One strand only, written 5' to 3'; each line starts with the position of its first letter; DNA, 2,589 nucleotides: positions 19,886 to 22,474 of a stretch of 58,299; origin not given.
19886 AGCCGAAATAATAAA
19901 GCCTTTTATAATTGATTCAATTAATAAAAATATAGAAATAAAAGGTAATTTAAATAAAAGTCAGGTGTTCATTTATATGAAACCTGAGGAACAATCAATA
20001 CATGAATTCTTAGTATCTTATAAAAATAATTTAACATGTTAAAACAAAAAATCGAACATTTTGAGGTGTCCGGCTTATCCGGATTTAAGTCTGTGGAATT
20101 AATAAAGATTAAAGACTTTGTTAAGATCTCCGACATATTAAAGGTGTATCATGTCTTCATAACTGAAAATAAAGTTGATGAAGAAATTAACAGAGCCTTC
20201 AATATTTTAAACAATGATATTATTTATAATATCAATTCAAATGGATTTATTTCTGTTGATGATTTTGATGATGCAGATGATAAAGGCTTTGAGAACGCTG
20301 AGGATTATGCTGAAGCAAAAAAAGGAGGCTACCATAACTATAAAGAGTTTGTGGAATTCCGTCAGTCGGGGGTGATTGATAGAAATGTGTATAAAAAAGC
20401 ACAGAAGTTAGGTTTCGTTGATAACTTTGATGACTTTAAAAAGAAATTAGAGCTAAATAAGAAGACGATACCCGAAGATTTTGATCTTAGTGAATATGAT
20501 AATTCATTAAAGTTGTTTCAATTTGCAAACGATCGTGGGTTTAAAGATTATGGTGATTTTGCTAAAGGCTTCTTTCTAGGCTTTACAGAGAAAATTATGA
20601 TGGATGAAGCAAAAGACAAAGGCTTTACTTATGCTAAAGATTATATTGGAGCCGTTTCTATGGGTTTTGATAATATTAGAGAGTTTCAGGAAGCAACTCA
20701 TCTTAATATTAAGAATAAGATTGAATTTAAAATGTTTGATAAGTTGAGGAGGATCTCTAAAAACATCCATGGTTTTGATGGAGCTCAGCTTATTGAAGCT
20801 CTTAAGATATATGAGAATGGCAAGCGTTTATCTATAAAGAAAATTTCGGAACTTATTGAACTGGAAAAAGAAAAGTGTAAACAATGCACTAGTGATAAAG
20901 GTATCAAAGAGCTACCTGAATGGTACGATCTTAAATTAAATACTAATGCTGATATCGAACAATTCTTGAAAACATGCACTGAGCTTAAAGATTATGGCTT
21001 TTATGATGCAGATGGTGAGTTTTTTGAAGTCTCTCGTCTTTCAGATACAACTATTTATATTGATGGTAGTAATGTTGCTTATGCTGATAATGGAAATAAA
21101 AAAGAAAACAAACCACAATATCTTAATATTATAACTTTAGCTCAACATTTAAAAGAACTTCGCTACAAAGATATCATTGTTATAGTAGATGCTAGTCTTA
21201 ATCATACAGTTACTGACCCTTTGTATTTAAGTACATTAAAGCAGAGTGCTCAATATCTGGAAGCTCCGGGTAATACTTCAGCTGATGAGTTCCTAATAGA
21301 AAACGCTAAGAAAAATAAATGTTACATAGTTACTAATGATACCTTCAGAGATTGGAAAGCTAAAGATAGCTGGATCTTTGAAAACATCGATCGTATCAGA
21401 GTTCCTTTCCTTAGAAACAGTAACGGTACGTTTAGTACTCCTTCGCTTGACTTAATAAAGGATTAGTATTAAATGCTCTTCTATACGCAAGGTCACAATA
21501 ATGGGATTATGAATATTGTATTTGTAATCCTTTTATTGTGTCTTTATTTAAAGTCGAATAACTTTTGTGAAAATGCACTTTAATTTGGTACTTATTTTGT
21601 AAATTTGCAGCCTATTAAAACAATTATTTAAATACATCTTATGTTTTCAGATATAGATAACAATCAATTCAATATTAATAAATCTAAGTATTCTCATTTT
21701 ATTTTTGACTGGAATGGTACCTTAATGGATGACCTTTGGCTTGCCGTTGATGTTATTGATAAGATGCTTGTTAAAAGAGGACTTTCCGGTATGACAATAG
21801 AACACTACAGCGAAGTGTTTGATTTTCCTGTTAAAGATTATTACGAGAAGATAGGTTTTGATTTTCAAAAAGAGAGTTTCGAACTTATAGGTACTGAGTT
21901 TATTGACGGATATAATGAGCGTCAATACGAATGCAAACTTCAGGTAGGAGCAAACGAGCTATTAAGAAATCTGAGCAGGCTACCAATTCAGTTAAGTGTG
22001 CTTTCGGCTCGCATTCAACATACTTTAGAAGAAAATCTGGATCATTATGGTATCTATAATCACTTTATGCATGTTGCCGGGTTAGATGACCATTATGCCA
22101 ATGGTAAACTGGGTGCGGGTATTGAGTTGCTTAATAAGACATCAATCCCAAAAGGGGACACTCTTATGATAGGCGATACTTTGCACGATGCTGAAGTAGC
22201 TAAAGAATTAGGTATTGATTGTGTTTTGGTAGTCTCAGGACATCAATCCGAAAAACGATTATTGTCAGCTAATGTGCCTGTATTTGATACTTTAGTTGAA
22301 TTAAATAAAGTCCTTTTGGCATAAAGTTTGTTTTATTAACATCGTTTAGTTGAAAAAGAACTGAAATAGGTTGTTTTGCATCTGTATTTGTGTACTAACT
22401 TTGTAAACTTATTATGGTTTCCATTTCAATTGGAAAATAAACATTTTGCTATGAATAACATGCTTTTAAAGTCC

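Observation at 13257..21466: Candidate undescribed system: orphan protein + six tandem MELLYID-family paralogues + translationally coupled NYN RNase in one AT-rich operon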

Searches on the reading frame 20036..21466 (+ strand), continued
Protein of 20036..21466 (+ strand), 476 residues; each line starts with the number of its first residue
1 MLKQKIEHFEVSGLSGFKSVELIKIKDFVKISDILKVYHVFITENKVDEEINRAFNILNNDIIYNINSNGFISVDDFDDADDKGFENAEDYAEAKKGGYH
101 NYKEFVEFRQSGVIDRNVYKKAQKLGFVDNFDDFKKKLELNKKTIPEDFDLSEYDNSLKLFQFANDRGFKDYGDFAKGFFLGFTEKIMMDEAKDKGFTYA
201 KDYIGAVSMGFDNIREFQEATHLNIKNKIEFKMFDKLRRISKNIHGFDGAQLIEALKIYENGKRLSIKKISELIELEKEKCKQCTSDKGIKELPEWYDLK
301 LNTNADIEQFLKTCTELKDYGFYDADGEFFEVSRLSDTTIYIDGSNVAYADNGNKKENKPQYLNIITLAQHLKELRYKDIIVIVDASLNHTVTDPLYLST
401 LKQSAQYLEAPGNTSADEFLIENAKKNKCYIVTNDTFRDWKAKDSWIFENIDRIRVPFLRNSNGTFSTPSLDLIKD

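Call 90: search_solved_structures(query=A3, max_evalue=0.001, show_alignments=5)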
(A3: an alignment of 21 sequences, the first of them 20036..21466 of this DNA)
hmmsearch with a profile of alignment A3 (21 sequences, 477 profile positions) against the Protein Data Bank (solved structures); distinct sequences matched with E-value up to 0.001: 10.
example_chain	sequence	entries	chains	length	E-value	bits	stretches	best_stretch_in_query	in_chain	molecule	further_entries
7ndi_A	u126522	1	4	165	9.1e-06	28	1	341-454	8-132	Probable ribonuclease ZC3H12C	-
7ndh_A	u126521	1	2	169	9.8e-06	27.9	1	341-454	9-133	Probable ribonuclease ZC3H12C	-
8wzc_A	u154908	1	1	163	1.9e-05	27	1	340-460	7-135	Protein KHNYN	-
6sjd_B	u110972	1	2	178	2.4e-05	26.6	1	341-445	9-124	Probable ribonuclease ZC3H12B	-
9s2d_A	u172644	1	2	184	3.5e-05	26.1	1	340-460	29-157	Protein KHNYN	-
3v32_B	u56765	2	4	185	9.3e-05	24.7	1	341-442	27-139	Ribonuclease ZC3H12A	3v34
7ndk_A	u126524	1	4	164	0.0001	24.6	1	341-454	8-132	Probable ribonuclease ZC3H12C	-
3v33_A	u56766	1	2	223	0.00016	24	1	341-442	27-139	Ribonuclease ZC3H12A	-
7ndj_A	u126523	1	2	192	0.00017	23.9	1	341-454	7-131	Probable ribonuclease ZC3H12C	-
5h9v_A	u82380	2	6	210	0.00021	23.6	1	341-442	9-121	Ribonuclease ZC3H12A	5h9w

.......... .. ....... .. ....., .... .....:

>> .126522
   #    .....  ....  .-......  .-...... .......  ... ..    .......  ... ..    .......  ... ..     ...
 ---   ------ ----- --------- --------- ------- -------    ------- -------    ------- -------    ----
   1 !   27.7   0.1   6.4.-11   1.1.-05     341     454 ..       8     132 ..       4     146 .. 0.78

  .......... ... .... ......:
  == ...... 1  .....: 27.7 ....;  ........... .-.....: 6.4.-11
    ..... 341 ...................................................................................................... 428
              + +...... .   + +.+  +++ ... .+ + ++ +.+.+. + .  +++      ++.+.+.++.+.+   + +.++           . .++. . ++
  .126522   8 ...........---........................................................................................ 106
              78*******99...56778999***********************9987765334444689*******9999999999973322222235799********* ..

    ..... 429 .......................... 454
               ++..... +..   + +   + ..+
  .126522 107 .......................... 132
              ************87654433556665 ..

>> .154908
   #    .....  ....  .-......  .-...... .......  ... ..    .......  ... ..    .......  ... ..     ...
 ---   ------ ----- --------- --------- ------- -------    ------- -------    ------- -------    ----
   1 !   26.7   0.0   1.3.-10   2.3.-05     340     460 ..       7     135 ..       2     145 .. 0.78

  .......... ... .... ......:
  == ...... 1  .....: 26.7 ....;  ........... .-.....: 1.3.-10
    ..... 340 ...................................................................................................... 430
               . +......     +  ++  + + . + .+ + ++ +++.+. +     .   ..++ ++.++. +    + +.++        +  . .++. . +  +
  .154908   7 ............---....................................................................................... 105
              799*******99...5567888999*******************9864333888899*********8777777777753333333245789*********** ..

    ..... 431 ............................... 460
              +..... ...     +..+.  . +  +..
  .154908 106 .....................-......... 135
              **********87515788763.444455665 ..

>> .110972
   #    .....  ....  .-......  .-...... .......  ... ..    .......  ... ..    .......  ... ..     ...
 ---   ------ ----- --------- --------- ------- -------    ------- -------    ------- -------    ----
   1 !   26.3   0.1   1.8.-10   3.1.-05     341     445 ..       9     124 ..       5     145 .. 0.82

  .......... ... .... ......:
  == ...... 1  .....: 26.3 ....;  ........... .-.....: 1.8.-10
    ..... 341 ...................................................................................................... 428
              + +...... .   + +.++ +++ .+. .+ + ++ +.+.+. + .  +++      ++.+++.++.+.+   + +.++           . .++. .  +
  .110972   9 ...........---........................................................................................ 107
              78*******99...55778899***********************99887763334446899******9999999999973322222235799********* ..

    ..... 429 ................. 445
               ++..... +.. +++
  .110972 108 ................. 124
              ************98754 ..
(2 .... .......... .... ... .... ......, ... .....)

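Call 94: search_dna_similar(query=window:20036-21466:+, collection=plasmids, mode=protein, max_evalue=0.001, max_rows=10)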
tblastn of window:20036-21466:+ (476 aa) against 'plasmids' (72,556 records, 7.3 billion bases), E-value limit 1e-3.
No match.

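Call 95: search_dna_similar(query=window:20036-21466:+, collection=phages, mode=protein, max_evalue=0.001, max_rows=10)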
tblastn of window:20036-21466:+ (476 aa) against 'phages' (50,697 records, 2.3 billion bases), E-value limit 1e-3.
No match.

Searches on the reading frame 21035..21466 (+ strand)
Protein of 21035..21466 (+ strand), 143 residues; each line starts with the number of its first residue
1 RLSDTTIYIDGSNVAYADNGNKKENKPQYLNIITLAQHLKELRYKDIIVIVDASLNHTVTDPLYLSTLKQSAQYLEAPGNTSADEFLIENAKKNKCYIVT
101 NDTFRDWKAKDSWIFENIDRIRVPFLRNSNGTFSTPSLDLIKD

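Call 88: search_solved_structures(query=window:21035-21466:+, max_evalue=0.01, show_alignments=2)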
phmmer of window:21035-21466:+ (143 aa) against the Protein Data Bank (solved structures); distinct sequences matched with E-value up to 0.01: 0.

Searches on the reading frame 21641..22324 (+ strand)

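Call 87: search_protein_families(library=pfam, proteins=[window:21641-22324:+], max_evalue=0.001)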
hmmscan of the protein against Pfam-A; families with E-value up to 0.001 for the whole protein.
window:21641-22324:+ (227 aa): 5 families
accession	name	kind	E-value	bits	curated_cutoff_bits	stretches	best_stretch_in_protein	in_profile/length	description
PF13419.12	HAD_2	-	4.6e-22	79.4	23.8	1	21-197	2-178/178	Haloacid dehalogenase-like hydrolase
PF00702.32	Hydrolase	-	4.1e-11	44.1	26.4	1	19-191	3-191/191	haloacid dehalogenase-like hydrolase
PF13242.12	Hydrolase_like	-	7.3e-10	39.1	22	1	163-220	13-74/75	HAD-hyrolase-like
PF12710.13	HAD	-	9.6e-05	23.3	27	1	21-187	2-188/189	haloacid dehalogenase-like hydrolase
PF10405.15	BHD_3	-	0.00036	21.3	27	0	161-219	9-62/74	Rad4 beta-hairpin domain 3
